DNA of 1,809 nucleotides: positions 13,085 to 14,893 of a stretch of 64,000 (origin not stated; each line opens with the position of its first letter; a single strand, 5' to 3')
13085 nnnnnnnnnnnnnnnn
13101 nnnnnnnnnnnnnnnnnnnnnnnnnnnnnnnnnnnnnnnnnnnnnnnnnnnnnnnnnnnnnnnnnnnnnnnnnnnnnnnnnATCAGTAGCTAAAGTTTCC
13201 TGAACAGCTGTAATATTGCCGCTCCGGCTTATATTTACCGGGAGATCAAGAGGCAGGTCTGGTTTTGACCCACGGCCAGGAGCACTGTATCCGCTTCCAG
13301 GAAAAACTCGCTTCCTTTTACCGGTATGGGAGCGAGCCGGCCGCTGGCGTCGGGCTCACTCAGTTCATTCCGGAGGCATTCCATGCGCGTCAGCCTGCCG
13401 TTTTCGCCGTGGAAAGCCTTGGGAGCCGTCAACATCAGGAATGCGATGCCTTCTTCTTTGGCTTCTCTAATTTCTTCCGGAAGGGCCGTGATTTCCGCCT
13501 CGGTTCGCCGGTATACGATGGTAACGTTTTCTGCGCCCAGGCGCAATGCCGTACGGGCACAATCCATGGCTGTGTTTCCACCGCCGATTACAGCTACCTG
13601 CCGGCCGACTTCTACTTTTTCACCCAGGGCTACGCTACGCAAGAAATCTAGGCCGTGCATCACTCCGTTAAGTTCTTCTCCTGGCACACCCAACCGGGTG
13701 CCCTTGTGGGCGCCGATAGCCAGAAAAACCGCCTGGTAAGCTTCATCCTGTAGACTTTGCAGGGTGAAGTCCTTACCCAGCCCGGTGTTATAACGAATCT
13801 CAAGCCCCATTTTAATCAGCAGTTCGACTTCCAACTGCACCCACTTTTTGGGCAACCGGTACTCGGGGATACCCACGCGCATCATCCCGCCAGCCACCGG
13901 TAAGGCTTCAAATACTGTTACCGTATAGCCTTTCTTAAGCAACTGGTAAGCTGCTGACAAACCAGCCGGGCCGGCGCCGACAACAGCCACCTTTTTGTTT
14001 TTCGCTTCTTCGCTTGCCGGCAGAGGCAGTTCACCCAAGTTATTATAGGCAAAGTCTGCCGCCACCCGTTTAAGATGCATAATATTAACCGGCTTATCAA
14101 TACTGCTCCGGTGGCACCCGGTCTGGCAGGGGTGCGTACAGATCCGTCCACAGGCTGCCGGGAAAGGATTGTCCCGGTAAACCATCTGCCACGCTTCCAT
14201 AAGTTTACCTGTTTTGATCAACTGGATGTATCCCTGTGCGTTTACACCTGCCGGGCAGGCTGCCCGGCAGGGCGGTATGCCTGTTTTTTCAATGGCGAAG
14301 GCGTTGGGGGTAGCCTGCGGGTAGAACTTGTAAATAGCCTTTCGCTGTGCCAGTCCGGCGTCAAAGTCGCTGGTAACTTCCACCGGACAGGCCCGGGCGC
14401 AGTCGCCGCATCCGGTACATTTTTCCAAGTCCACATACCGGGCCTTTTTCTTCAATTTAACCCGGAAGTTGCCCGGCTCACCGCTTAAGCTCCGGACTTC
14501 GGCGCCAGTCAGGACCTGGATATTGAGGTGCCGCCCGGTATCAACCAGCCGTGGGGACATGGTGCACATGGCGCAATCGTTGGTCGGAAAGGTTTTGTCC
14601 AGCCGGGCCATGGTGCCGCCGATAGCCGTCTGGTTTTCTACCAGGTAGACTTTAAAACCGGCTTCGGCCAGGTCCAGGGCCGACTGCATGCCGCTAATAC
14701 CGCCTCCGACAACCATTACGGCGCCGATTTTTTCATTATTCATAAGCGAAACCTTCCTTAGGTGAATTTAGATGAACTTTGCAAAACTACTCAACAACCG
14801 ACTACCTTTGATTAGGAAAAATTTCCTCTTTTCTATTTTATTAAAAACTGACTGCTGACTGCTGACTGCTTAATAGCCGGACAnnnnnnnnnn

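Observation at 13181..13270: Giant HdrL-like gene is split by a single-nucleotide frame change in an A4 run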

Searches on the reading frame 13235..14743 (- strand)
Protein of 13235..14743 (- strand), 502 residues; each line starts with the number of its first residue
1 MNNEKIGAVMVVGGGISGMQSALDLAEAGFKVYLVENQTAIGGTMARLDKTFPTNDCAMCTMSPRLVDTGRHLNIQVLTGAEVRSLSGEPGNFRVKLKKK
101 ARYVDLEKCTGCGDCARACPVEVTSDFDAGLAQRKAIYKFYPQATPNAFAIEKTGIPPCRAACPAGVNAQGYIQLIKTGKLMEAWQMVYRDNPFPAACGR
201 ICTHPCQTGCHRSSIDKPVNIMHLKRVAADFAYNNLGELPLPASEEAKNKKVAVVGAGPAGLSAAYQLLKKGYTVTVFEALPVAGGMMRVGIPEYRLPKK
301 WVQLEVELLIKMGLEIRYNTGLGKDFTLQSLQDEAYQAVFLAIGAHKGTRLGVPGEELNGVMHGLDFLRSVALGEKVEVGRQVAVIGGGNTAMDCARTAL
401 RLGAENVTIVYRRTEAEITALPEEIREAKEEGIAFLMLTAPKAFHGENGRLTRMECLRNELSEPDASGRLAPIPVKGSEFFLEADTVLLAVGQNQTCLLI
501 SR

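Call 6: search_protein_families(library=pfam, proteins=[window:13235-14743:-], max_evalue=0.001)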
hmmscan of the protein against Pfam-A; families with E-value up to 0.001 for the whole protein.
window:13235-14743:- (502 aa): 25 families
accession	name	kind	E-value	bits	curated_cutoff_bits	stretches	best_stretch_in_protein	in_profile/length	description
PF07992.20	Pyr_redox_2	-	3.6e-36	125.5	26.1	2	250-496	1-240/291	Pyridine nucleotide-disulphide oxidoreductase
PF13450.12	NAD_binding_8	-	3.4e-19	69.3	21.9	2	254-289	1-36/68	NAD(P)-binding Rossmann-like domain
PF00070.33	Pyr_redox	-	4.5e-18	66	22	1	383-451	2-74/82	Pyridine nucleotide-disulphide oxidoreductase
PF14691.11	Fer4_20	-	5.8e-18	65.2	25.8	1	156-234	29-110/113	Dihydroprymidine dehydrogenase domain II, 4Fe-4S cluster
PF12831.13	FAD_oxidored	-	6.9e-17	62.3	27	2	9-46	2-39/416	FAD dependent oxidoreductase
PF13738.12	Pyr_redox_3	-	1.3e-16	61.1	30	1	323-417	111-200/305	Pyridine nucleotide-disulphide oxidoreductase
PF01266.30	DAO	-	7.2e-15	55.8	27.9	2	251-288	1-46/353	FAD dependent oxidoreductase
PF01946.23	Thi4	-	1.3e-11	44.6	26.2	2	250-290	18-59/235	Thi4 family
PF00890.30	FAD_binding_2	-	2.6e-11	43.8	20.4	2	9-46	2-39/414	FAD binding domain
PF13241.12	NAD_binding_7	-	9.3e-10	39.5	22.1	0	247-278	5-36/104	Putative NAD(P)-binding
PF03486.20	HI0933_like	-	1.1e-09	38.6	50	1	251-283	2-34/244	HI0933-like protein Rossmann domain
PF01262.27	AlaDh_PNT_C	-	1.3e-09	38.2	23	0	381-415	29-62/214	Alanine dehydrogenase/PNT, C-terminal domain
PF01593.30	Amino_oxidase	-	2.1e-09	37.6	19.8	1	260-288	2-30/443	Flavin containing amine oxidoreductase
PF01134.28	GIDA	-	2.7e-09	37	22.1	1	9-40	2-33/391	Glucose inhibited division protein A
PF01494.25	FAD_binding_3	-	1.7e-07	31.2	22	1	251-281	3-33/349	FAD binding domain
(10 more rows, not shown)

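Call 10: find_encoding_contigs(protein=window:13235-14743:-, flank=6000, max_places=8)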
Protein window:13235-14743:- (502 aa): no gene with exactly this product is on record in the collection.

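Call 19: list_cluster_members(proteins=[window:13235-14743:-, window:16976-17701:-, window:16344-16979:-, window:6657-7523:-, window:18726-19634:-, window:18135-18743:+, window:22285-23220:-, window:1266-2189:-, window:14884-15741:-, window:19710-20945:-])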
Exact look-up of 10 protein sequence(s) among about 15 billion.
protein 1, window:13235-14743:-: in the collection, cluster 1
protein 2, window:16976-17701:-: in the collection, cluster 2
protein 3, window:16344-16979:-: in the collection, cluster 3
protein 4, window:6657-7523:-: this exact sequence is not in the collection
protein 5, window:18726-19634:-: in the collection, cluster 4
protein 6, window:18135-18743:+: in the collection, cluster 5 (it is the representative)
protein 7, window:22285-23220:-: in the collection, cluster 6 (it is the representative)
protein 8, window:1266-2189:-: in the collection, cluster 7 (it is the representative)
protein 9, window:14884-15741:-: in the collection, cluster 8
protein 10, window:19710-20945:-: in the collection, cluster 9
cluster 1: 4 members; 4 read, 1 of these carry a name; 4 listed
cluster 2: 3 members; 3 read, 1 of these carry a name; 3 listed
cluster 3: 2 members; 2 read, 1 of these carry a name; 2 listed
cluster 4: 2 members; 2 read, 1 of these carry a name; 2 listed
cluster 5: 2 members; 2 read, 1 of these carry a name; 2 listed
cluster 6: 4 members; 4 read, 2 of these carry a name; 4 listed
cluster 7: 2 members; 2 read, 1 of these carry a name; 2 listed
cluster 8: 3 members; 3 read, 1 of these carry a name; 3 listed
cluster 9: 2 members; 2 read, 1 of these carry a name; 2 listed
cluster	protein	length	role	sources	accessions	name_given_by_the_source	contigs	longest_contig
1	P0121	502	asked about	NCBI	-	-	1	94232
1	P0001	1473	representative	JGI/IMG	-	heterodisulfide reductase subunit A-like polyferredoxin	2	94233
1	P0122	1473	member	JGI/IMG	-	-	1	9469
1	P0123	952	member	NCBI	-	-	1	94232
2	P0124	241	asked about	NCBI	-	-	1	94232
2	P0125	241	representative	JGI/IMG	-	fumarate hydratase subunit alpha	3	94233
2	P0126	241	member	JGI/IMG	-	-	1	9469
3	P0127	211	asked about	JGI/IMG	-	fumarate hydratase subunit beta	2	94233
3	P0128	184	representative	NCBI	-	-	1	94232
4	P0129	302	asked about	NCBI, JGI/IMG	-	DNA-binding transcriptional LysR family regulator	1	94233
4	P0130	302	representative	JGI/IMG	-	-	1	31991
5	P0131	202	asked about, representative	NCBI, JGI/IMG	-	repressor LexA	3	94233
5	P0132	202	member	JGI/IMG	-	-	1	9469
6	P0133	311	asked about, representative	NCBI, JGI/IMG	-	tRNA dimethylallyltransferase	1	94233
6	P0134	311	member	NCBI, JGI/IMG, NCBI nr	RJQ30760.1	MAG: tRNA (adenosine(37)-N6)-dimethylallyltransferase MiaA [Peptococcaceae bacterium]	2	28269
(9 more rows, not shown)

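Call 41: find_encoding_contigs(protein=P0122, flank=5000, max_places=5)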
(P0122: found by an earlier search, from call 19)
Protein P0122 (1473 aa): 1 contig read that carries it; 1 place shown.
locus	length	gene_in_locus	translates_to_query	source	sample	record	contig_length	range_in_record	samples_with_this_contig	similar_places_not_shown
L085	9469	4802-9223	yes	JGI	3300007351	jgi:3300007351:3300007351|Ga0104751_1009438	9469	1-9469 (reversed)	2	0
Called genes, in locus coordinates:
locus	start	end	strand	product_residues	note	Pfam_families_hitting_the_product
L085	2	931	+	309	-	?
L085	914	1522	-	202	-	PF01726:LexA_DNA_bind, PF00717:Peptidase_S24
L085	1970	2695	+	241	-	PF05681:Fumerase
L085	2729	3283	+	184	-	PF05683:Fumerase_C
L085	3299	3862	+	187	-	PF13187:Fer4_9, PF13183:Fer4_8, PF13534:Fer4_17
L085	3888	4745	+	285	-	PF02754:CCG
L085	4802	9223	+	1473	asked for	PF12831:FAD_oxidored (weak), PF13450:NAD_binding_8 (weak), PF00037:Fer4 (weak), PF14691:Fer4_20, PF07992:Pyr_redox_2, PF13450:NAD_binding_8, PF07992:Pyr_redox_2, PF07992:Pyr_redox_2, +19 more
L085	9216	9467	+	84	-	?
